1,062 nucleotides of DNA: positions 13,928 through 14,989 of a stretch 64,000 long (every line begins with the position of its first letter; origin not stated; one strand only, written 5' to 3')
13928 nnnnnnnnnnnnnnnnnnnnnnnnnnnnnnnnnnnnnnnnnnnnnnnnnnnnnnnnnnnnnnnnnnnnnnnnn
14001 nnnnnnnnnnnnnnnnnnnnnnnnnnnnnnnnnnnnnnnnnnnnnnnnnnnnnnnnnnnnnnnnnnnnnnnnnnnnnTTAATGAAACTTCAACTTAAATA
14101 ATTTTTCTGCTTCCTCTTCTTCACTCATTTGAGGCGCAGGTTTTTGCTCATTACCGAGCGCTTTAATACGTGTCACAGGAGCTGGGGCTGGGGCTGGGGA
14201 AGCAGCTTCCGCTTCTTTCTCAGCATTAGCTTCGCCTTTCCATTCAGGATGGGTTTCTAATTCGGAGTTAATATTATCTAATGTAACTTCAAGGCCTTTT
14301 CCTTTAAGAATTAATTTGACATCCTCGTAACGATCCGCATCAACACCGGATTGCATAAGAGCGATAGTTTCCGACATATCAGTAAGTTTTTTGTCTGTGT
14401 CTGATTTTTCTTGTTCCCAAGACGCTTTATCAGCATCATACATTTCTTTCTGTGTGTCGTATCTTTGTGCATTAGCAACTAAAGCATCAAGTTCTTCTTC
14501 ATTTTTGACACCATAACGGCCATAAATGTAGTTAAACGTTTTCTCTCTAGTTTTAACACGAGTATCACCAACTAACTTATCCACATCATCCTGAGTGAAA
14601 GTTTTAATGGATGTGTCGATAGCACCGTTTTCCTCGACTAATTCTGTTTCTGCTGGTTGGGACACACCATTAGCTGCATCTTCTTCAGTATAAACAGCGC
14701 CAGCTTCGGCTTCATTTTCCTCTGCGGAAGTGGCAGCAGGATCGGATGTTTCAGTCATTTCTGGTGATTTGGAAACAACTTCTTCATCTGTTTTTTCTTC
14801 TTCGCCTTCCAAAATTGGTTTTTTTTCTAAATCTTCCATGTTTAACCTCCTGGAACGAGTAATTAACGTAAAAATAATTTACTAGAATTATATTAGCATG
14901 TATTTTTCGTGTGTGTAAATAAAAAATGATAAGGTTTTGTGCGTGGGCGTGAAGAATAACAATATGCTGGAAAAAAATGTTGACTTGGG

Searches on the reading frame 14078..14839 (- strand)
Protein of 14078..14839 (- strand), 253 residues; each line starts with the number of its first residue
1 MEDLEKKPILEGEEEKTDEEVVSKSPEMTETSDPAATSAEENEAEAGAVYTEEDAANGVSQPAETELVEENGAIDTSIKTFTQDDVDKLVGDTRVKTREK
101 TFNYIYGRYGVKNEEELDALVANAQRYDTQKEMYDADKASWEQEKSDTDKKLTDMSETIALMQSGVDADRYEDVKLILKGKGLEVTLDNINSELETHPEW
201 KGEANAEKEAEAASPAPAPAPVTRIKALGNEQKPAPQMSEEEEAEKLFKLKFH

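Call 77: find_encoding_contigs(protein=window:14078-14839:-, flank=1000, max_places=3)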
Protein window:14078-14839:- (253 aa): 5 contigs read that carry it; 3 places shown.
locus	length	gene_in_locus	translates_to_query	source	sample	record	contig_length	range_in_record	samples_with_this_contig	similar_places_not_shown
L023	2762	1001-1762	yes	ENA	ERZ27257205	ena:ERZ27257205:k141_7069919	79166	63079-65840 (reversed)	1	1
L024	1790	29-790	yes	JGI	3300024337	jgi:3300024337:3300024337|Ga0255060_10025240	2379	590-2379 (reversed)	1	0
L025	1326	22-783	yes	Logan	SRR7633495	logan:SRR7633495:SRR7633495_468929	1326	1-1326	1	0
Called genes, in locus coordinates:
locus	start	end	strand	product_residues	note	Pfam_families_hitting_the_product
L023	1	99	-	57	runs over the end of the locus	PF14192:DUF4314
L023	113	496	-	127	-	-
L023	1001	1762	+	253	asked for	-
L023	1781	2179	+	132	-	-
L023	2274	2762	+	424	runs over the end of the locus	-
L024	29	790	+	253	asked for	-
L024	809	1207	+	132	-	-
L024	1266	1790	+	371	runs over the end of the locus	?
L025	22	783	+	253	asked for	-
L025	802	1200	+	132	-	-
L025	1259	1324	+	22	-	?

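Call 78: find_homologous_proteins(query=window:14078-14839:-, max_evalue=1e-10)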
Query window:14078-14839:- (253 aa): 221 proteins with E <= 1e-10 among 3284 candidates; the best 120 are listed.
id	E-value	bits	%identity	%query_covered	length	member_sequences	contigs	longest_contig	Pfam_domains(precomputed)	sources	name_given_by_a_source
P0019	5.8e-154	529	100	100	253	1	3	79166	-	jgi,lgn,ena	-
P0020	2.9e-134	464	90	100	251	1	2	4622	-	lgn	-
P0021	7.1e-127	440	87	100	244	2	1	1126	-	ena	-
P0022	1.2e-85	305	73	74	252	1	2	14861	-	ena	-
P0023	5.0e-85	303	72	77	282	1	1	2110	-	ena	-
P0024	2.9e-84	301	63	100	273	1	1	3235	-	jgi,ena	-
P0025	3.6e-83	297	72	75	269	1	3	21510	-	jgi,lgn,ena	-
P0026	4.5e-82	293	73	75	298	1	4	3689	-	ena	-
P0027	3.7e-81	290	74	75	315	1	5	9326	-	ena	-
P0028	3.9e-81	290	64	92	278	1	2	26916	-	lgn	-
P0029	1.0e-80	289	67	89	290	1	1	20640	-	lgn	-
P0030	1.6e-80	288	60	100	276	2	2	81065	-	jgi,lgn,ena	-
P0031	1.8e-80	288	65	89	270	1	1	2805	-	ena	-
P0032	3.1e-80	287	62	91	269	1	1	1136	-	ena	-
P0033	4.9e-80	287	70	75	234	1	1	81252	-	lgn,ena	-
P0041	2.4e-78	281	70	77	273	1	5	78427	-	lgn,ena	-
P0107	2.6e-45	173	53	67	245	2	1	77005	-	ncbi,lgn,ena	-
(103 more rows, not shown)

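Call 79: find_encoding_contigs(protein=P0041, flank=10000, max_places=1)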
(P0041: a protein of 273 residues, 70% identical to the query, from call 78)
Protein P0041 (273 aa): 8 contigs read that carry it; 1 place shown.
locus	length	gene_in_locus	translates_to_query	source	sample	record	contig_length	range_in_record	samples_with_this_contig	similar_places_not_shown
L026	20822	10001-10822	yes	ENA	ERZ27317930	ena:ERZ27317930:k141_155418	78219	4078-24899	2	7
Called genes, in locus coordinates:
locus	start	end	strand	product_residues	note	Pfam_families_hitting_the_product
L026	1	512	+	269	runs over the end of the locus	-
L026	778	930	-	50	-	-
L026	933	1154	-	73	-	-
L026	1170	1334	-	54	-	-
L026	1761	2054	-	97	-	-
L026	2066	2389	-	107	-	-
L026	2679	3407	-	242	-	PF02481:DNA_processg_A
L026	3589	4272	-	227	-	-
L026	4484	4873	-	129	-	-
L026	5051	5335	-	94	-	-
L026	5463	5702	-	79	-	-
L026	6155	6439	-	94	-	-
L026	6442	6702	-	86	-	-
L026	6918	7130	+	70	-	-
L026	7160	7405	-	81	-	-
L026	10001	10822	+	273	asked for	-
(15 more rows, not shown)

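Call 80: find_encoding_contigs(protein=P0030, flank=10000, max_places=1)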
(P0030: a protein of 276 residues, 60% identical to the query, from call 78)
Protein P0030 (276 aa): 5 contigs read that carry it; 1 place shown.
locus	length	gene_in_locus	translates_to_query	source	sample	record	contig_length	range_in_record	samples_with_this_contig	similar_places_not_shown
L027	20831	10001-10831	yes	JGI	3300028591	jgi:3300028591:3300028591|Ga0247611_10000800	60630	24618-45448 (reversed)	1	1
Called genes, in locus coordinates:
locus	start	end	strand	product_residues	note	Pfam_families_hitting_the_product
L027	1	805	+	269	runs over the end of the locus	-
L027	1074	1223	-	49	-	-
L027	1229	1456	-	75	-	-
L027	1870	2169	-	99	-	-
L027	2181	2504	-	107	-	-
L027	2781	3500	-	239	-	PF02481:DNA_processg_A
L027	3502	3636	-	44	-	-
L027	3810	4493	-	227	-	-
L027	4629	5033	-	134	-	-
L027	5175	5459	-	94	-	-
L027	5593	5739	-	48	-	-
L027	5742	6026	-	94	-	-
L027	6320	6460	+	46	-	-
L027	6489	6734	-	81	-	-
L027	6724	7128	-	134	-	-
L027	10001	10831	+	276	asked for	-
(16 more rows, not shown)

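Call 81: find_encoding_contigs(protein=P0107, flank=10000, max_places=1)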
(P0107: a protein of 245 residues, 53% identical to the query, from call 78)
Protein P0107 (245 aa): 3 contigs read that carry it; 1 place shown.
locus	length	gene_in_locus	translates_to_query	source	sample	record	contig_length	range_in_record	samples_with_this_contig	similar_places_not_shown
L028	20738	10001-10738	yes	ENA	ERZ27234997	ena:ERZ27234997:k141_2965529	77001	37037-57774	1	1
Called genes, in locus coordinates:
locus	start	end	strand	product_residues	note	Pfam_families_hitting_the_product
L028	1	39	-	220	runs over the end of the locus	-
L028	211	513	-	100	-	-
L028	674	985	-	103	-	-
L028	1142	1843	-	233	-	PF02481:DNA_processg_A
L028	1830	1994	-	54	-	-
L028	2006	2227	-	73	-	-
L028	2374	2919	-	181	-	-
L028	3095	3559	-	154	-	-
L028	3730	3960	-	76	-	-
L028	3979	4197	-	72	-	-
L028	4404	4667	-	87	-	-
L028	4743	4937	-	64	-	-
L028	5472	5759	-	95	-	-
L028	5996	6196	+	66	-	-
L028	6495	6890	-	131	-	-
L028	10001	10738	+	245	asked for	-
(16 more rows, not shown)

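Call 82: find_encoding_contigs(protein=P0020, flank=10000, max_places=1)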
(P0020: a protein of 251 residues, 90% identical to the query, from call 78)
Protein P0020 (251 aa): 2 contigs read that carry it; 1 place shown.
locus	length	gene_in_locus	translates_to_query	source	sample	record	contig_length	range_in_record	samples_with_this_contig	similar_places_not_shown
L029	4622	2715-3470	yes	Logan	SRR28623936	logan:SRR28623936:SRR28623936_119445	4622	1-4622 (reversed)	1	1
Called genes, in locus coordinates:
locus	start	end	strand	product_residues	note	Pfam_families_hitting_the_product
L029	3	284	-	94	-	?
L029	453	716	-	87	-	-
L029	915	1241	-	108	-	-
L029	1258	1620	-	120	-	-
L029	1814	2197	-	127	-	-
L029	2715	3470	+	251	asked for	-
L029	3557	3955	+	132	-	-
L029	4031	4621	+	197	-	?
